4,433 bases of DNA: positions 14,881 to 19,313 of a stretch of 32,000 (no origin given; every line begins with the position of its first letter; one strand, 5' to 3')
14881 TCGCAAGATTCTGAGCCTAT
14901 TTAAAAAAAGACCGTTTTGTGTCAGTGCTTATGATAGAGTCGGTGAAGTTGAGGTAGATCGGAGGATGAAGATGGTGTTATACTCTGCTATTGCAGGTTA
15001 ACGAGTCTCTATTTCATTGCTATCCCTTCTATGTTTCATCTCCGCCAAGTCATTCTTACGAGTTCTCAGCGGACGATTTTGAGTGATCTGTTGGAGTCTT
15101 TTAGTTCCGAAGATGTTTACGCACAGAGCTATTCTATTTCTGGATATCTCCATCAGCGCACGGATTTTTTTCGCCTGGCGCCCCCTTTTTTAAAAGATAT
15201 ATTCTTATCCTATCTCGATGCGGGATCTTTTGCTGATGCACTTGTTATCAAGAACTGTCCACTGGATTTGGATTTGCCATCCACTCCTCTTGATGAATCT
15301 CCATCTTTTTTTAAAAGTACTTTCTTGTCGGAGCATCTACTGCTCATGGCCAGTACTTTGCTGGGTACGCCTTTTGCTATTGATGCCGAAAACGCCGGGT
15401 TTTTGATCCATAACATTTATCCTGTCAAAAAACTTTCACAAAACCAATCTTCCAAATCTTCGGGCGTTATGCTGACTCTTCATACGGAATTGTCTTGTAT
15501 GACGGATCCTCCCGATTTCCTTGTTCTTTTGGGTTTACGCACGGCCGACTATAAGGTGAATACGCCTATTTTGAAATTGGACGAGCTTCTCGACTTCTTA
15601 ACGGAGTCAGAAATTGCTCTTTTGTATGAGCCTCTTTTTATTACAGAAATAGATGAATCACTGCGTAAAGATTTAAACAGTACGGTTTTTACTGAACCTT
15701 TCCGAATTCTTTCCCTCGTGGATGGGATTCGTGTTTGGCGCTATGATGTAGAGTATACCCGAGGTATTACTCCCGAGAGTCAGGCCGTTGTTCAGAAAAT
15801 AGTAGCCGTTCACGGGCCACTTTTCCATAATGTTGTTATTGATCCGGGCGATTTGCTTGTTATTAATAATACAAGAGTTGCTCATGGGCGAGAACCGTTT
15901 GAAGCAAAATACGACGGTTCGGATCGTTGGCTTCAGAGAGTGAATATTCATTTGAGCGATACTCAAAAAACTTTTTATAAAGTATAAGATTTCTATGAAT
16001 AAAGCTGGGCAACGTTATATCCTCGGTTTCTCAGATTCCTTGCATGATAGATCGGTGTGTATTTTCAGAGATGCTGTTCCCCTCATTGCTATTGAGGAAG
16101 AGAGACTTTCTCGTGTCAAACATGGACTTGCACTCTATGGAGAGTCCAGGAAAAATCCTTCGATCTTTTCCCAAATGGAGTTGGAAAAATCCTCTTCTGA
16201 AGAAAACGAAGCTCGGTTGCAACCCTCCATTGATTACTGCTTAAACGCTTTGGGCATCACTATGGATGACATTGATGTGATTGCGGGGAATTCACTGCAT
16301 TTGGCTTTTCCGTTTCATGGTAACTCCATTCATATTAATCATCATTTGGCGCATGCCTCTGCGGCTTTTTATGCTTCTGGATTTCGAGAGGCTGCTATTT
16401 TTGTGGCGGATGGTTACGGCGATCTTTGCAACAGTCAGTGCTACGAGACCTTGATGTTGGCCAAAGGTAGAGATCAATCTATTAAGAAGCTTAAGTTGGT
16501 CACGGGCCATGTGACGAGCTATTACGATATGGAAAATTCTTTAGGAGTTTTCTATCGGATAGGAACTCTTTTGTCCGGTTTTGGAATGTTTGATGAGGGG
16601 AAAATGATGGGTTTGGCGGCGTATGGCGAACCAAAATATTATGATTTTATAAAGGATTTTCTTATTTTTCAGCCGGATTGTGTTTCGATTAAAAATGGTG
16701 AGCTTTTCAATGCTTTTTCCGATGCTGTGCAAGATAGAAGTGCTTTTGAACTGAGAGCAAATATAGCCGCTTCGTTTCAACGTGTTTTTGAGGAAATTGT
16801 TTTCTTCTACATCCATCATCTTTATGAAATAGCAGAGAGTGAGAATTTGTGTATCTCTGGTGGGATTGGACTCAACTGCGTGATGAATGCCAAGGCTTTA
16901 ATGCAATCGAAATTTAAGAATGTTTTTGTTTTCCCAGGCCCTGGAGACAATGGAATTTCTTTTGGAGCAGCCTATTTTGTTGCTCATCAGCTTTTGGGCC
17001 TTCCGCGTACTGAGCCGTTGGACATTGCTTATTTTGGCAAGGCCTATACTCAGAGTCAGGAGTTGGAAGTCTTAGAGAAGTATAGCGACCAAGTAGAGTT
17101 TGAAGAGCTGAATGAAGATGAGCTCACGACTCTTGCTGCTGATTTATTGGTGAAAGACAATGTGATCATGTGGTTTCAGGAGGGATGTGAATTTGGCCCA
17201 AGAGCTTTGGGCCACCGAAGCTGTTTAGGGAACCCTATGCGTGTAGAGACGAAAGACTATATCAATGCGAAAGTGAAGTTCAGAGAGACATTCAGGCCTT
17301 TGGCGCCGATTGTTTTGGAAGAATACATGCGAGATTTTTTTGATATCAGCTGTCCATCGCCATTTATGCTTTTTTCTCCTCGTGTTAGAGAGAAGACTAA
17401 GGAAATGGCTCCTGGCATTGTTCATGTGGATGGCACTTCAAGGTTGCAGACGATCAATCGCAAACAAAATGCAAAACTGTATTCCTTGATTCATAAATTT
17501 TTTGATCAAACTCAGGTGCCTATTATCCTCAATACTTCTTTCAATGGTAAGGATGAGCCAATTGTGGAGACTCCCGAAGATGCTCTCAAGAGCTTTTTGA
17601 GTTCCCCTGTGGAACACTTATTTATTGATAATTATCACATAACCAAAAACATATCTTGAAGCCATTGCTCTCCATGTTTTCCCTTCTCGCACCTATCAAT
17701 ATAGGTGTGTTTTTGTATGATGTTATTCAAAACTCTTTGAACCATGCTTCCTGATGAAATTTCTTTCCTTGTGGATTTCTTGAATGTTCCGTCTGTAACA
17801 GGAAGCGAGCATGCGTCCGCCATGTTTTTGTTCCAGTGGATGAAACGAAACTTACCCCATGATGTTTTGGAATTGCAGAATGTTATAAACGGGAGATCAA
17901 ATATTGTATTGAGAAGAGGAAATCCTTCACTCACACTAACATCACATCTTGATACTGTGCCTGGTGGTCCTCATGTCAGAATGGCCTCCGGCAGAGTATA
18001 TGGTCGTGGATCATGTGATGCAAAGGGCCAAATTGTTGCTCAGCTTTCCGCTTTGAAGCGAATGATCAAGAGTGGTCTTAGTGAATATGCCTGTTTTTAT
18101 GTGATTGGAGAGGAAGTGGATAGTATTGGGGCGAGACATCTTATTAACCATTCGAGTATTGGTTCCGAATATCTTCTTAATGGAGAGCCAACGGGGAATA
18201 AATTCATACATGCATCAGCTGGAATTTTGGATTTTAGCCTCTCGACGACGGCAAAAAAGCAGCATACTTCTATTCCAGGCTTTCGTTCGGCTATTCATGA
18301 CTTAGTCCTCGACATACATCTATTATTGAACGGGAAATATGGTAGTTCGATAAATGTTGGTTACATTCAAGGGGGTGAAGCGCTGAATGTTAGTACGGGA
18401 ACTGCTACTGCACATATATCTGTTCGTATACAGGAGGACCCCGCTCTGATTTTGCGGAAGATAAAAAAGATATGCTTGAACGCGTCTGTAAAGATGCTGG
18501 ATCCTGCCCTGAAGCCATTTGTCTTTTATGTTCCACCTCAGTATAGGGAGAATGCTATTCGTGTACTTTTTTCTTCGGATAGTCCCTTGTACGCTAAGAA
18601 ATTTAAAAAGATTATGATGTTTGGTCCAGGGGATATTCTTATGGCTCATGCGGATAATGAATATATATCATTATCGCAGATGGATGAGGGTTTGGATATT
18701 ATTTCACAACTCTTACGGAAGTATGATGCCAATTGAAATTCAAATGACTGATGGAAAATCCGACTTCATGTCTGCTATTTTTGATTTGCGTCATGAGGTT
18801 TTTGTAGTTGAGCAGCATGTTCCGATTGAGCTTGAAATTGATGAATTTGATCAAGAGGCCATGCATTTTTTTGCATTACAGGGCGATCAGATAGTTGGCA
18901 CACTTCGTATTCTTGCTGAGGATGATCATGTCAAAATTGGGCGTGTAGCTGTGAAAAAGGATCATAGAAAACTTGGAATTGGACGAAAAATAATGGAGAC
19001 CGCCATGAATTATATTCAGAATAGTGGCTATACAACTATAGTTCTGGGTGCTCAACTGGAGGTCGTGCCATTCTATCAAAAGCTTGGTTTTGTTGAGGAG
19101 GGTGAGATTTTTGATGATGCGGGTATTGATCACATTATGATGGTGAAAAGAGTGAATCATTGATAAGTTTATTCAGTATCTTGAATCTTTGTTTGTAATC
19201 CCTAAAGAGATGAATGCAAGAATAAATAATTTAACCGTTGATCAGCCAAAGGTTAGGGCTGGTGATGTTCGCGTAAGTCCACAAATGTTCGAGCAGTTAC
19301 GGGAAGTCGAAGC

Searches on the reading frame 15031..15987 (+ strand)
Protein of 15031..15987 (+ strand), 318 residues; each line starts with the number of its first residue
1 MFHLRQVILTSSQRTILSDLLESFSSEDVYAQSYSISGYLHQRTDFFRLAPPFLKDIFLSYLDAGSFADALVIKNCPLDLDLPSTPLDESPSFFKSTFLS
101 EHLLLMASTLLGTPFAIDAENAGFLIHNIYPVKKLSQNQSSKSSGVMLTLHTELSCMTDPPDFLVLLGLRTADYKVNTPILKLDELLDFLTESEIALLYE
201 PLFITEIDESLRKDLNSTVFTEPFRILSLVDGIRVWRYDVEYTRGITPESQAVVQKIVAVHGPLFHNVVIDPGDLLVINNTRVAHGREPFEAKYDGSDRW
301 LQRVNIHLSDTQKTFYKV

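Call 11: search_protein_families(library=pfam, proteins=[window:15031-15987:+], max_evalue=0.001)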
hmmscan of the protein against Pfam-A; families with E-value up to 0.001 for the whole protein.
window:15031-15987:+ (318 aa): 1 family
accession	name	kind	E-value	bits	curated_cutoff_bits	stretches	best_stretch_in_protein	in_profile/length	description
PF02668.22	TauD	-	8.3e-11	42.7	27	1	145-304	98-266/267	Taurine catabolism dioxygenase TauD, TfdA family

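Call 63: search_protein_families(library=ncbifam, proteins=[window:15031-15987:+], max_evalue=0.0001)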
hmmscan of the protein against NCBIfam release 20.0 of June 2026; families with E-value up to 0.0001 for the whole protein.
window:15031-15987:+ (318 aa): 4 families
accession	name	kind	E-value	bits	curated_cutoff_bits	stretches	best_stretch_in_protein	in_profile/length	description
NF041363.1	GntD_guanitoxin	equivalog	4.4e-40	137.9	345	1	69-306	62-322/341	guanitoxin biosynthesis L-enduracididine beta-hydroxylase GntD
TIGR03946.1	viomycin_VioC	equivalog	3.7e-31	108.4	418.6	2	255-307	263-315/333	arginine beta-hydroxylase, Fe(II)/alpha-ketoglutarate-dependent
NF043003.1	ClavSyn_CS1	equivalog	3.8e-30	105.5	450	1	37-309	17-291/312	clavaminate synthase Cs1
NF049936.1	TriMthamethphnDioxTmpA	equivalog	5.7e-05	22.1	400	1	270-303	316-346/366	2-trimethylaminoethylphosphonate dioxygenase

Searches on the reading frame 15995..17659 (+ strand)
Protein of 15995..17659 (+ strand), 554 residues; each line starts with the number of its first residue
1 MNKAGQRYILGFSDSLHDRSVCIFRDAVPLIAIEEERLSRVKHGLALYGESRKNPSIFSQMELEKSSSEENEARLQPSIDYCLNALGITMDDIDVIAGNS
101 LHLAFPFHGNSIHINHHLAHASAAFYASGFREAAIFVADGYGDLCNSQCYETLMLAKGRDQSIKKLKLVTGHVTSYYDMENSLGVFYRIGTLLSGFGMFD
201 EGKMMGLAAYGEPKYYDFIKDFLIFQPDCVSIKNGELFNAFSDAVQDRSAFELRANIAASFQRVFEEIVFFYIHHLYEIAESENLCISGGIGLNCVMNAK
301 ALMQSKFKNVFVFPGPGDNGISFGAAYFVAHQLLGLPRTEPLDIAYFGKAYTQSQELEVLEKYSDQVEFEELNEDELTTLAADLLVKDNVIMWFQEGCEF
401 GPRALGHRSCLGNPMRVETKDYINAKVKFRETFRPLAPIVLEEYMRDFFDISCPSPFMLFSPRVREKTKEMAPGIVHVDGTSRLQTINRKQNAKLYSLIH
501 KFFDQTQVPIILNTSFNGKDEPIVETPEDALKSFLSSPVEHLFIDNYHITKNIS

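Call 11: search_protein_families(library=pfam, proteins=[window:15995-17659:+], max_evalue=0.001)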
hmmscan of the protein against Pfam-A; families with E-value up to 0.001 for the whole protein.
window:15995-17659:+ (554 aa): 3 families
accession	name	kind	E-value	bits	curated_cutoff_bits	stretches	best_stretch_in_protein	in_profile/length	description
PF16861.10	Carbam_trans_C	-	2.5e-61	206.6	27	1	382-551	1-170/170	Carbamoyltransferase C-terminus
PF02543.21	Carbam_trans_N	-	4.5e-36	125.4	24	1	113-326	129-345/346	Carbamoyltransferase N-terminus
PF00814.31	TsaD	-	5.8e-05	23.4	24.8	0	204-311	147-247/264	tRNA N6-adenosine threonylcarbamoyltransferase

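Call 63: search_protein_families(library=ncbifam, proteins=[window:15995-17659:+], max_evalue=0.0001)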
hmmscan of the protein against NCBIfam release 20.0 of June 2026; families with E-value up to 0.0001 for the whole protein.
window:15995-17659:+ (554 aa): 2 families
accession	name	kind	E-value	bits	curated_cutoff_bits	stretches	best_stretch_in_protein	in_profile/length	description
NF041651.1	nodul_NodU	equivalog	2.6e-43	148.7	1000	1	240-520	256-526/556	nodulation protein NodU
TIGR00143.1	hypF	equivalog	1.7e-07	29.8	466.1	0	239-328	646-739/741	carbamoyltransferase HypF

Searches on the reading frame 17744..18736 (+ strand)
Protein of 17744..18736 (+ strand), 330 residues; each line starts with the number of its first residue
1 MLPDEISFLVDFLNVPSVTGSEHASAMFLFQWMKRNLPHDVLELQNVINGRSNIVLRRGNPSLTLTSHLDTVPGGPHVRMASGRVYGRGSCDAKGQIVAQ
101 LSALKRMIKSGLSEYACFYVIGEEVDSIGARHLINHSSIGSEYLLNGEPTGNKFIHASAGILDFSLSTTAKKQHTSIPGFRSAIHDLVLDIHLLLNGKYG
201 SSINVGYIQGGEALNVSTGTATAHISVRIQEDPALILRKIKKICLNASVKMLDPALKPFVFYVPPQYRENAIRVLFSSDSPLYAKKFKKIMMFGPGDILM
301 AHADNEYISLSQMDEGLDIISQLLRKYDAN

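Call 11: search_protein_families(library=pfam, proteins=[window:17744-18736:+], max_evalue=0.001)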
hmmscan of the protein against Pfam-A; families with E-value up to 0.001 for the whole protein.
window:17744-18736:+ (330 aa): 2 families
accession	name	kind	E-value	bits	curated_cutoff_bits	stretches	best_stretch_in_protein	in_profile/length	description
PF01546.33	Peptidase_M20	-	7.2e-21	75.5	24.6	1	65-325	2-205/206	Peptidase family M20/M25/M40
PF07687.19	M20_dimer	-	5.4e-06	26.8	21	1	159-246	4-101/107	Peptidase dimerisation domain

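Call 63: search_protein_families(library=ncbifam, proteins=[window:17744-18736:+], max_evalue=0.0001)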
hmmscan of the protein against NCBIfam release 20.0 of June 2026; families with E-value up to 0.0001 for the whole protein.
window:17744-18736:+ (330 aa): 37 families (the best 25 are shown)
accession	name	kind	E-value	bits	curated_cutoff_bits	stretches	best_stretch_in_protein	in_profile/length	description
NF003367.0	PRK04443.1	equivalog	2.1e-31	109.5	363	1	4-187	8-182/349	[LysW]-lysine hydrolase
NF001747.0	PRK00466.1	equivalog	5.4e-28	97.8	288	1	8-319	15-334/346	N-acetyl-lysine deacetylase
TIGR01910.1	DapE-ArgE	subfamily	6.2e-28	98.1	217.6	1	55-229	59-259/373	ArgE/DapE family deacylase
TIGR01902.1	dapE-lys-deAc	subfamily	1.9e-26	93.1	163.1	1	8-199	2-188/340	N-acetyl-ornithine/N-acetyl-lysine deacetylase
TIGR01892.1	AcOrn-deacetyl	equivalog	3.1e-24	85.7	297.7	2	43-244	36-269/365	acetylornithine deacetylase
NF005710.0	PRK07522.1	subfamily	1.3e-22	80.6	412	2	78-244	95-283/391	acetylornithine deacetylase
NF003474.0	PRK05111.1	equivalog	2.4e-21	76.1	460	2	39-243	50-277/383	acetylornithine deacetylase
NF006399.0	PRK08651.1-2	equivalog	2.2e-20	73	381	1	46-198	49-217/405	succinyl-diaminopimelate desuccinylase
NF006365.0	PRK08588.1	subfamily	1.2e-19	70.9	289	1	5-228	9-257/383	succinyl-diaminopimelate desuccinylase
NF006439.0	PRK08737.1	equivalog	4.2e-18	65.5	345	1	28-228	31-247/364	acetylornithine deacetylase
NF006400.0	PRK08651.1-3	equivalog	4.3e-17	62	374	1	55-192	76-228/410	succinyl-diaminopimelate desuccinylase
TIGR01900.1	dapE-gram_pos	equivalog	1.6e-15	56.9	304.2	1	6-189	6-194/351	succinyl-diaminopimelate desuccinylase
NF006404.0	PRK08652.1-2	equivalog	3.3e-15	55.8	348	1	6-323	4-324/332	acetylornithine deacetylase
NF009555.0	PRK13004.1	equivalog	8e-15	54.6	321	1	6-178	18-200/399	YgeY family selenium metabolism-linked hydrolase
NF006405.0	PRK08652.1-3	equivalog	8.9e-15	54.8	455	1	60-179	57-184/367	acetylornithine deacetylase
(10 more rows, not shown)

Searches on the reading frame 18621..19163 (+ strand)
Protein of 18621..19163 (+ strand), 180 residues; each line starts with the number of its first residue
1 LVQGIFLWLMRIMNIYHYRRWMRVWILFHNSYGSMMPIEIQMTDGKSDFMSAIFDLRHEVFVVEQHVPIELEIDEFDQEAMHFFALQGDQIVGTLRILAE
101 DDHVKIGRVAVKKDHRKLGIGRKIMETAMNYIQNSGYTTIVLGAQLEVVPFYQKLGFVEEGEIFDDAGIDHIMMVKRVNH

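Call 11: search_protein_families(library=pfam, proteins=[window:18621-19163:+], max_evalue=0.001)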
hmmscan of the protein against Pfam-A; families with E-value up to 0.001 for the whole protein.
window:18621-19163:+ (180 aa): 7 families
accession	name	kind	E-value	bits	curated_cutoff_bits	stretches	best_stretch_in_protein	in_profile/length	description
PF13673.13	Acetyltransf_10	-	4.1e-20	72.5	23.6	1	59-177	11-127/128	Acetyltransferase (GNAT) domain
PF00583.31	Acetyltransf_1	-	3.5e-16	59.9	20.7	1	55-157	6-116/116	Acetyltransferase (GNAT) family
PF13508.13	Acetyltransf_7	-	1.2e-15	58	27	1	82-159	4-84/84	Acetyltransferase (GNAT) domain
PF21926.2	FeeM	-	1.6e-08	34.9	27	0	104-163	81-142/158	N-acyl amino acid synthase FeeM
PF13527.13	Acetyltransf_9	-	9.2e-08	32.6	25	1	46-157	6-124/127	Acetyltransferase (GNAT) domain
PF13444.12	Acetyltransf_5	-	3.8e-07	31.2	22.4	1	56-111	1-63/102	Acetyltransferase (GNAT) domain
PF14542.12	Acetyltransf_CG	-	0.00067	20.2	30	0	86-140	5-61/80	GCN5-related N-acetyl-transferase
